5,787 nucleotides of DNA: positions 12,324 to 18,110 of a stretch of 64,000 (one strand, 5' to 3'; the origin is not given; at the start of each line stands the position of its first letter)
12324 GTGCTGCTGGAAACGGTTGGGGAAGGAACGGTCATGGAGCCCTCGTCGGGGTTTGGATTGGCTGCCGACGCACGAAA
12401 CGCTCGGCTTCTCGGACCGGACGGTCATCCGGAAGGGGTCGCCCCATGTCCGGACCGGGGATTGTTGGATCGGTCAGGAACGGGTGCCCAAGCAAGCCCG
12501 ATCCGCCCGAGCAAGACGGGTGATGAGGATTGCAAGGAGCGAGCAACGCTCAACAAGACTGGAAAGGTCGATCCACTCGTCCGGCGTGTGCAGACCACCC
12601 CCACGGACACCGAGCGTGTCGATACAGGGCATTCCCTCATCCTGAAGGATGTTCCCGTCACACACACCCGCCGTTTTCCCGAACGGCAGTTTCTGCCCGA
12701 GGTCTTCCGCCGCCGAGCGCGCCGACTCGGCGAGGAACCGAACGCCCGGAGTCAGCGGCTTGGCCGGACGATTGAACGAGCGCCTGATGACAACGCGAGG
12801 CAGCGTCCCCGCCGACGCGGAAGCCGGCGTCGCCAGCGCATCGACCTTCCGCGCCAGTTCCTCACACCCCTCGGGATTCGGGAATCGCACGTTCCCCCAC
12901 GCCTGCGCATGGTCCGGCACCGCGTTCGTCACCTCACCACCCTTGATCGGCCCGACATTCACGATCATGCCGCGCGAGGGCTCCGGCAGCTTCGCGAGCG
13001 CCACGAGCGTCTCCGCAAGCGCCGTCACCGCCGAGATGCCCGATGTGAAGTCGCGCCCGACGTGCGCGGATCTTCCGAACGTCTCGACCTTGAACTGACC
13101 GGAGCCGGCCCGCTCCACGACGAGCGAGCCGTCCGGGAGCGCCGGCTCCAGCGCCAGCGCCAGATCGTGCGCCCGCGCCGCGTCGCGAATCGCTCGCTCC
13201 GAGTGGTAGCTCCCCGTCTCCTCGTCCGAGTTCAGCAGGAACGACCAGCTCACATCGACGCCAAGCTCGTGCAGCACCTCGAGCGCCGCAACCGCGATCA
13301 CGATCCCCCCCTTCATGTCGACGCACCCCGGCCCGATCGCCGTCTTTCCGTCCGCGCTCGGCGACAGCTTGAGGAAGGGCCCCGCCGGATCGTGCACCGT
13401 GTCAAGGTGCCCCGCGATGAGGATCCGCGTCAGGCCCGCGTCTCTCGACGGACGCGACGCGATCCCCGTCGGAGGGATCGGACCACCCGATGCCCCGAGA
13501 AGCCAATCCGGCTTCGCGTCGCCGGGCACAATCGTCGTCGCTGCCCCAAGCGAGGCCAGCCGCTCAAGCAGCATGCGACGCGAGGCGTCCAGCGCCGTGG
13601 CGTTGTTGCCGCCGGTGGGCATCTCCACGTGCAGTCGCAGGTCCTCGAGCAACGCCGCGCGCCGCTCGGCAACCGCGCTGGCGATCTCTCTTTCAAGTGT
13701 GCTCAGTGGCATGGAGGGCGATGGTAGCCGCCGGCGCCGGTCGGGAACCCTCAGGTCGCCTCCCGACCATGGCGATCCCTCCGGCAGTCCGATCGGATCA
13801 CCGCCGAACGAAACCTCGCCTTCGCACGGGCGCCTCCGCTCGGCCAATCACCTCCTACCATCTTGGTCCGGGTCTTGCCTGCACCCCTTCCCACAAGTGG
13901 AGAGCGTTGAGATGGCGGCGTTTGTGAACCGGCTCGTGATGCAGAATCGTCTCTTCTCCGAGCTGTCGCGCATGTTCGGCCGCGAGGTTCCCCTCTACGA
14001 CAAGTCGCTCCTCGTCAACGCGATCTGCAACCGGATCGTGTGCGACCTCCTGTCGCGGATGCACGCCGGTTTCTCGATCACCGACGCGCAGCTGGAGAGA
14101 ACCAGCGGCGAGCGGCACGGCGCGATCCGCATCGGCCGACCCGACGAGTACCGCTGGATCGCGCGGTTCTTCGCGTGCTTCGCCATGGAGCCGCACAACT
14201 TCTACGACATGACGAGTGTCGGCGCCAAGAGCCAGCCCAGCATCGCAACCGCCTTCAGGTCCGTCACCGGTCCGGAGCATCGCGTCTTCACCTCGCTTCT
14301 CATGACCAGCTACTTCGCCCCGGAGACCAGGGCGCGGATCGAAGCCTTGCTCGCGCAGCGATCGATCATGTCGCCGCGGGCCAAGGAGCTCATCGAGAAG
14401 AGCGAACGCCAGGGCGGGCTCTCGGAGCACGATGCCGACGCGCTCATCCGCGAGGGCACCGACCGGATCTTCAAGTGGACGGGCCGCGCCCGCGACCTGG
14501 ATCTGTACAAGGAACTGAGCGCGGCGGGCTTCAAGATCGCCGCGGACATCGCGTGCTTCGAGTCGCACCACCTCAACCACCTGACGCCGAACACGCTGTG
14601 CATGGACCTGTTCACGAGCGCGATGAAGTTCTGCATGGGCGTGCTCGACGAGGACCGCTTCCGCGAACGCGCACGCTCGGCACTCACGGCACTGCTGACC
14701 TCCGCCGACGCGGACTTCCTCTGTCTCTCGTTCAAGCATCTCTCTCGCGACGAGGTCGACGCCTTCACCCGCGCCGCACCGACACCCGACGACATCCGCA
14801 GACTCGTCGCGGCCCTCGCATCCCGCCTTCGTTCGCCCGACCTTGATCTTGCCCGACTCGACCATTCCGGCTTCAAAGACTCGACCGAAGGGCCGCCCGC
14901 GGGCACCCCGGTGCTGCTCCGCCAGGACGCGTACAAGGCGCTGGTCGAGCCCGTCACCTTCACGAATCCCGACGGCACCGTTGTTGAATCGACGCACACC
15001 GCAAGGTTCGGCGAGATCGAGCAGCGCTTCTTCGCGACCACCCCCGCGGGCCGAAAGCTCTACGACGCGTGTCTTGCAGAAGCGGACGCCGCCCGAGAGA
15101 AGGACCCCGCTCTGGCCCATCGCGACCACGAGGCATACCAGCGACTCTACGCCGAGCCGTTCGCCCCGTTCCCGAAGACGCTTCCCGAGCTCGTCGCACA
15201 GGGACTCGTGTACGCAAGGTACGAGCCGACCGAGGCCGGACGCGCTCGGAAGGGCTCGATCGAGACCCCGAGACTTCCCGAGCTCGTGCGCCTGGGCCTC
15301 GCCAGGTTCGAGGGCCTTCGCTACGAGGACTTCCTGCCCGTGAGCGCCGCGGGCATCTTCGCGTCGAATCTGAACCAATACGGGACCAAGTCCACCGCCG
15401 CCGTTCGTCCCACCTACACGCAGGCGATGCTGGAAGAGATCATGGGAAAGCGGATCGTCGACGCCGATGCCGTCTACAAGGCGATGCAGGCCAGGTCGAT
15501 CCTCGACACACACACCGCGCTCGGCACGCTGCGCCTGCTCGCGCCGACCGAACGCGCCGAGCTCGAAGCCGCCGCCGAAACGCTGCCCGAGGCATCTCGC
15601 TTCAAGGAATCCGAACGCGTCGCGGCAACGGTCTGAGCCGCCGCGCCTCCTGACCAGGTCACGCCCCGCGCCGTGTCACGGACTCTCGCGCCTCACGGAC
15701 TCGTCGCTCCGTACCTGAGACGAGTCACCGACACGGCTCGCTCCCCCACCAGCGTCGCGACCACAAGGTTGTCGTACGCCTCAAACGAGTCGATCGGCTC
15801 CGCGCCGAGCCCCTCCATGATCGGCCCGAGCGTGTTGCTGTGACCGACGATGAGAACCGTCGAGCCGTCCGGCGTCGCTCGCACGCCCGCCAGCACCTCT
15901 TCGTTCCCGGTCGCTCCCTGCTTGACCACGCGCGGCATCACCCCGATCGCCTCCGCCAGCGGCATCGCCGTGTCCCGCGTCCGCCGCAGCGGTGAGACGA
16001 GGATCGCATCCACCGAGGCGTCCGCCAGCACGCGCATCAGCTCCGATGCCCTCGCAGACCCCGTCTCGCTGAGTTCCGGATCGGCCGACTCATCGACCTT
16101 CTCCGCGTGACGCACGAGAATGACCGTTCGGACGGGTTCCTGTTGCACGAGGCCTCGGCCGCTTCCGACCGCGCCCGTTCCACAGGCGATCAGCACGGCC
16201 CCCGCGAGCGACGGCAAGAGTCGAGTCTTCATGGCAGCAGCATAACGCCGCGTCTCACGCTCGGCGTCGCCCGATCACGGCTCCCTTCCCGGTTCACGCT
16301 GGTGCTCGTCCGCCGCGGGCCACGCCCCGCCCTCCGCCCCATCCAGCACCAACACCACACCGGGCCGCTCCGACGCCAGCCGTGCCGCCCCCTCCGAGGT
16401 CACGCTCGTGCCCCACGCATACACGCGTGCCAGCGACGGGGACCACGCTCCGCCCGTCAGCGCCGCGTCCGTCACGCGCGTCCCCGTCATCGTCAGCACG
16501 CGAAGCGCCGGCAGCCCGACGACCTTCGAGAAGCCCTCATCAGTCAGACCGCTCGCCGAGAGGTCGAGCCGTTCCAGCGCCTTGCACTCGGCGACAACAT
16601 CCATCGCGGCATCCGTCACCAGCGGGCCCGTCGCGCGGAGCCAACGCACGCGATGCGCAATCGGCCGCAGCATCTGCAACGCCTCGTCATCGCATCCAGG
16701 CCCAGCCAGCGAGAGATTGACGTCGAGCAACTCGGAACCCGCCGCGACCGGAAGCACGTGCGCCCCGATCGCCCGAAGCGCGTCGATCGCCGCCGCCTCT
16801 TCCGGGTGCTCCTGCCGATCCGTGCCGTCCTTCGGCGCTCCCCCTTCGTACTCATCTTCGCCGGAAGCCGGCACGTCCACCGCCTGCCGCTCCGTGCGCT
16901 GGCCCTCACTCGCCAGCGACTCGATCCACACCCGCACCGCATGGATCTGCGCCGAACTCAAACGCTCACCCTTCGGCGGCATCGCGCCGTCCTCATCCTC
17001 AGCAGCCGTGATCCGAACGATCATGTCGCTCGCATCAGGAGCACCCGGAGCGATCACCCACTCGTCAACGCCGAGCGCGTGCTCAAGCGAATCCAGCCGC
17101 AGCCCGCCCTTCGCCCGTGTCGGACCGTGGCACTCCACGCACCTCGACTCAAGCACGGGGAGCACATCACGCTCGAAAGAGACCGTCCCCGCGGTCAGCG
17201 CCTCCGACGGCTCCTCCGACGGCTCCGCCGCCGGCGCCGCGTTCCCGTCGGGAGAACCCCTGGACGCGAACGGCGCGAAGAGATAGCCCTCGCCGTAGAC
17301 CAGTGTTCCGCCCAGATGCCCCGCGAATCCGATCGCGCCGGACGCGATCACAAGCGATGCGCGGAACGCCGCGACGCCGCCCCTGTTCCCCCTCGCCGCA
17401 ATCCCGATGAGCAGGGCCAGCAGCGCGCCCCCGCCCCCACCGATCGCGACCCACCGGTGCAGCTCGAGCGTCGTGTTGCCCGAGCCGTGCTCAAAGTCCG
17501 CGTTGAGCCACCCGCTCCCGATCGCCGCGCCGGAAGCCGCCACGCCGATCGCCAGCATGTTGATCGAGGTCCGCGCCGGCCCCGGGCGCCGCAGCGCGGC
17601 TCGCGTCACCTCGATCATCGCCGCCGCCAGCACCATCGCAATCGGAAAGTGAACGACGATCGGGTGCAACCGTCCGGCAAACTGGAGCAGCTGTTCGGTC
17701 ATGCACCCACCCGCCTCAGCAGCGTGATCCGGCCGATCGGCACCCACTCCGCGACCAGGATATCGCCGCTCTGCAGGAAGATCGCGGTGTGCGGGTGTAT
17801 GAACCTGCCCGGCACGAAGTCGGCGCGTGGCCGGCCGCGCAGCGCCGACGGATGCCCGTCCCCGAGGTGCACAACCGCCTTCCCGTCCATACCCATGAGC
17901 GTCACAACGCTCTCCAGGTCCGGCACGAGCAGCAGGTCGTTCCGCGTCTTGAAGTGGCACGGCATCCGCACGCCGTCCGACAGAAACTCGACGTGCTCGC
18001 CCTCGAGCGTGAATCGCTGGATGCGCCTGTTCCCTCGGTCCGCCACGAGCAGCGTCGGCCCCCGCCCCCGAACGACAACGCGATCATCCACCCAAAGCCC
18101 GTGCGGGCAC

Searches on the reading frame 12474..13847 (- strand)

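Call 30: search_protein_families(library=pfam, proteins=[window:12474-13847:-], max_evalue=0.01)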
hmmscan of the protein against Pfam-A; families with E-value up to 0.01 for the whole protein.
window:12474-13847:- (457 aa): 3 families
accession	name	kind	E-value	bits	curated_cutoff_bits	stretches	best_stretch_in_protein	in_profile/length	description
PF01546.33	Peptidase_M20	-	4.2e-20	73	24.6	1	143-443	1-205/206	Peptidase family M20/M25/M40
PF07687.19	M20_dimer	-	1.2e-14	54.6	21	1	245-340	2-100/107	Peptidase dimerisation domain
PF04389.22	Peptidase_M28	-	0.0021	18.3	21.3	1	139-221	12-78/193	Peptidase family M28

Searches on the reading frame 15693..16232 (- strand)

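Call 30: search_protein_families(library=pfam, proteins=[window:15693-16232:-], max_evalue=0.01)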
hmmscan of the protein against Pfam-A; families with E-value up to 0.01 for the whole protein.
window:15693-16232:- (179 aa): 1 family
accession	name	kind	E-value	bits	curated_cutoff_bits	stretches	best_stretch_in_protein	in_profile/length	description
PF00300.27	His_Phos_1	-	2.9e-15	56.9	21.7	1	37-101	1-72/194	Histidine phosphatase superfamily (branch 1)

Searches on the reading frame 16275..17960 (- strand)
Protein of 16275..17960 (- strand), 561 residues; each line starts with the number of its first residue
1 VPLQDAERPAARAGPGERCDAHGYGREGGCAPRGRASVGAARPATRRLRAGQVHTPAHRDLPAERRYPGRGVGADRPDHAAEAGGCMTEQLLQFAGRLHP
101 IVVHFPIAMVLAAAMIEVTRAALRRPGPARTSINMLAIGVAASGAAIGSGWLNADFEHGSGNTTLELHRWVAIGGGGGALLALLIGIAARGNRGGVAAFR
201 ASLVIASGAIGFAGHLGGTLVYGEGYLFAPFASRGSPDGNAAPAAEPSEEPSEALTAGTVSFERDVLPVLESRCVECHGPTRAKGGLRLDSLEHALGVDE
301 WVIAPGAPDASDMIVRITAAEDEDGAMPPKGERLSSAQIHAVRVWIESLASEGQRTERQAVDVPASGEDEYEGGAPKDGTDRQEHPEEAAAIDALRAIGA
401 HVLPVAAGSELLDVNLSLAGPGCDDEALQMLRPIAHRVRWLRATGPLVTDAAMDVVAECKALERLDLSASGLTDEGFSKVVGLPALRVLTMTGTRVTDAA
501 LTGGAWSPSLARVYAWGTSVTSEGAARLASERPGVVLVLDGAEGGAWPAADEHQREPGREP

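Call 30: search_protein_families(library=pfam, proteins=[window:16275-17960:-], max_evalue=0.01)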
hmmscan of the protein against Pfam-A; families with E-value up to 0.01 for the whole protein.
window:16275-17960:- (561 aa): 3 families
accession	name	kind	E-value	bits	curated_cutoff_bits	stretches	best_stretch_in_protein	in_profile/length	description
PF07635.16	PSCyt1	-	8.1e-16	58.8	22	1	274-331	1-59/59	Planctomycete cytochrome C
PF09990.14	DUF2231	-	7.1e-09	36.3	26.4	1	98-225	4-134/139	Predicted membrane protein (DUF2231)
PF13442.11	Cytochrome_CBB3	-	0.00018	22.2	27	1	271-346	11-68/68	Cytochrome C oxidase, cbb3-type, subunit III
